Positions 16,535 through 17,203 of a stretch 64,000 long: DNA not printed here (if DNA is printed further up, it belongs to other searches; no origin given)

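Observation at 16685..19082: Orphan peptidase-C39 ABC exporter coupled to a 122-aa mini-HlyD-like protein, with no cargo gene nearby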

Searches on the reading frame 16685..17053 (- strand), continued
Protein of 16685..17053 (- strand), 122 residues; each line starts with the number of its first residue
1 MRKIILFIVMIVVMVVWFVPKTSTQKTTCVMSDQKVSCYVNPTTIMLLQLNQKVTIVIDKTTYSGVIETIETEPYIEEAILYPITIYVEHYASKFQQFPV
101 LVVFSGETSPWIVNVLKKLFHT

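Call 80: search_protein_families(library=ncbifam, proteins=[L018:4076-6115:+, P0035], max_evalue=0.1)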
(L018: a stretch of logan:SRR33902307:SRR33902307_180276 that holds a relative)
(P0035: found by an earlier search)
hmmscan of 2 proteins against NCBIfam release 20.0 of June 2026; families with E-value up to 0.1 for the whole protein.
L018:4076-6115:+ (679 aa): 175 families (the best 25 are shown)
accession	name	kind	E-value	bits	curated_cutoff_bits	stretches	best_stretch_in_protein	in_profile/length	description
NF045998.1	cleave_ABC_plasm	equivalog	3.8e-83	279.9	500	1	9-664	1-662/673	Mbov_0121 family peptidase domain-containing ABC transporter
TIGR03796.1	NHLM_micro_ABC1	equivalog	1.5e-62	211.8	853.3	1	6-664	3-673/710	NHLP family bacteriocin export ABC transporter peptidase/permease/ATPase subunit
TIGR03375.1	type_I_sec_LssB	subfamily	2.5e-55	188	693.1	1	19-667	5-666/696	type I secretion system permease/ATPase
TIGR01193.1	bacteriocin_ABC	subfamily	2.2e-54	185.2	523.85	1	10-664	1-670/708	peptide cleavage/export ABC transporter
TIGR01846.1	type_I_sec_HlyB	subfamily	9.7e-47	159.6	725.55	1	17-669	1-658/694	type I secretion system permease/ATPase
TIGR02203.1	MsbA_lipidA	equivalog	5.7e-42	143.9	602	1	209-671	73-537/572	lipid A export permease/ATP-binding protein MsbA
NF008364.0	PRK11160.1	equivalog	2.7e-41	141.8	630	1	271-674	133-546/575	heme ABC transporter ATP-binding protein/permease CydC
TIGR02857.1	CydD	equivalog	1.9e-37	129.4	435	1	458-671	309-525/529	thiol reductant ABC exporter subunit CydD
NF010178.0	PRK13657.1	equivalog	3.2e-34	118.3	733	1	272-668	127-535/588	glucan ABC transporter ATP-binding protein/ permease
TIGR03797.1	NHLM_micro_ABC2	equivalog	1.4e-33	116.4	709.4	1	77-663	58-645/686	NHLP bacteriocin export ABC transporter permease/ATPase subunit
TIGR02204.1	MsbA_rel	hypoth_equivalog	3.4e-33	115.1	780.4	1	158-666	17-538/576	ABC transporter, permease/ATP-binding protein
TIGR02868.1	CydC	equivalog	1.3e-32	113.1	329.05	1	276-662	137-529/530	thiol reductant ABC exporter subunit CydC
TIGR00958.1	3a01208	subfamily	4.5e-32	111.2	874.6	1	240-666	242-677/711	antigen peptide transporter 2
NF045513.1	HepA_fam_ABC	equivalog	1.4e-30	106.3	725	1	244-667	140-573/610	heterocyst formation ABC transporter subunit HepA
NF008381.0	PRK11176.1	equivalog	7.3e-30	103.9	867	1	200-671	76-547/582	lipid A ABC transporter ATP-binding protein/permease MsbA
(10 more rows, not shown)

P0035 (122 aa): 0 families

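Call 88: fold_search(model_id=the predicted structure, library=pdb)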
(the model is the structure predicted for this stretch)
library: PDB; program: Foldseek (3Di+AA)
matches with E <= 10: 1076; with E <= 0.001: 0
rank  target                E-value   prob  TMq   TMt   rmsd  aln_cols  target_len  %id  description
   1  5xu0_B                1.8e-03  1.00  0.47  0.27   3.8        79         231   16  Structure of the membrane fusion protein Spr0693 from Streptococcus pneumoniae R6 (released 2018-01-24)
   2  8zal_B                8.1e-03  1.00  0.48  0.19   3.4        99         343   16  EmrAB-TolC MFS-type tripartite multidrug efflux pump EA (released 2025-04-30)
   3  3fpp_A                8.1e-03  1.00  0.46  0.23   3.0        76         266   16  Crystal structure of E.coli MacA (released 2009-04-28)
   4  9qgy_G                9.5e-03  1.00  0.47  0.18   2.9        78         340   15  Structure of the YbjP lipoprotein bound to the MacAB-TolC tripartite efflux pump (released 2026-03-25)
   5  8zal_A                1.5e-02  1.00  0.46  0.18   6.2        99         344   18  EmrAB-TolC MFS-type tripartite multidrug efflux pump EA (released 2025-04-30)
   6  7sgr_C                1.8e-02  1.00  0.44  0.34   7.6       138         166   12  Structure of hemolysin A secretion system HlyB/D complex (released 2022-09-14)
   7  8zar_C                2.1e-02  1.00  0.46  0.17   5.3        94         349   18  EmrAB-TolC MFS-type tripartite multidrug efflux pump FA (released 2025-04-30)
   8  5xu0_A                2.3e-02  1.00  0.44  0.25   3.5        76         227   18  Structure of the membrane fusion protein Spr0693 from Streptococcus pneumoniae R6 (released 2018-01-24)
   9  4tko                  2.4e-02  1.00  0.46  0.18   3.5        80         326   15  Structure of the periplasmic adaptor protein EmrA (released 2014-07-09)
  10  5xu0_C                2.5e-02  1.00  0.43  0.25   3.7        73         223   18  Structure of the membrane fusion protein Spr0693 from Streptococcus pneumoniae R6 (released 2018-01-24)
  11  8apa_A1               2.7e-02  1.00  0.40  0.11   5.2        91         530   15  rotational state 1a of the Trypanosoma brucei mitochondrial ATP synthase dimer (released 2022-10-26)
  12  9c1n_R                2.8e-02  1.00  0.43  0.10   8.9        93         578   15  HerA-DUF4297 assembly 2 (released 2025-06-04)
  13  3fpp_B                3.3e-02  1.00  0.46  0.23   3.0        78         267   15  Crystal structure of E.coli MacA (released 2009-04-28)
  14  4kku_B                3.5e-02  1.00  0.43  0.21   3.8        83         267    8  Structure of BesA (Selenomethinone derivative - P212121) (released 2013-07-10)
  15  8apk_B1               3.5e-02  1.00  0.44  0.12   3.7        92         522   17  rotational state 3 of the Trypanosoma brucei mitochondrial ATP synthase dimer (released 2022-10-26)
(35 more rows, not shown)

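Call 98: search_protein_families(library=pfam, proteins=[P0026, P0032, P0035, window:16685-17053:-], max_evalue=5)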
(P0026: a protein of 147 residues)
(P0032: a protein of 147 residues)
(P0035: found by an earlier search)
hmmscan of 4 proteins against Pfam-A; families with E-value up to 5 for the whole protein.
P0026 (147 aa): 4 families
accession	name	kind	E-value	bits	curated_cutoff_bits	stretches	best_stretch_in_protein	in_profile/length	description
PF07009.16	NusG_II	-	0.0012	19.4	29.6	1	30-89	3-68/107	NusG domain II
PF09911.14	DUF2140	-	0.0031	17.5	34.3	1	23-105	6-89/187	Uncharacterized protein conserved in bacteria (DUF2140)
PF25093.1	DUF7807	-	0.024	14.7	27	1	10-44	23-57/170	Family of unknown function (DUF7807)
PF12698.13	ABC2_membrane_3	-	0.028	14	31.6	1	20-72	1-56/347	ABC-2 family transporter protein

P0032 (147 aa): 4 families
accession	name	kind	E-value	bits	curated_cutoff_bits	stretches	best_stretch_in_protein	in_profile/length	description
PF09911.14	DUF2140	-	0.012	15.6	34.3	1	23-105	6-89/187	Uncharacterized protein conserved in bacteria (DUF2140)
PF13786.12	DUF4179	-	0.027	15.3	30.1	1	20-95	5-79/94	Domain of unknown function (DUF4179)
PF20447.3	DUF6704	-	0.034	14.8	27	1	21-47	8-34/68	Family of unknown function (DUF6704)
PF23529.1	Microp_apicomplexa_16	-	0.29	11.6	27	1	22-54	30-61/73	Apicomplexa microprotein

P0035 (122 aa): 0 families

window:16685-17053:- (122 aa): 4 families
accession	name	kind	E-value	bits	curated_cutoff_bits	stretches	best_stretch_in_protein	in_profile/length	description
PF01621.22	Fusion_gly_K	-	0.013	15.1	20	1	5-73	13-83/339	Cell fusion glycoprotein K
PF06869.18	DUF1258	-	0.1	12.5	33.1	1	14-71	121-176/253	Protein of unknown function (DUF1258)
PF14221.11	DUF4330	-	0.15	12.7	27.6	1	4-74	21-99/167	Domain of unknown function (DUF4330)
PF09889.16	DUF2116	-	1.8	9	26.8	1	3-19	39-55/59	Probable treble clef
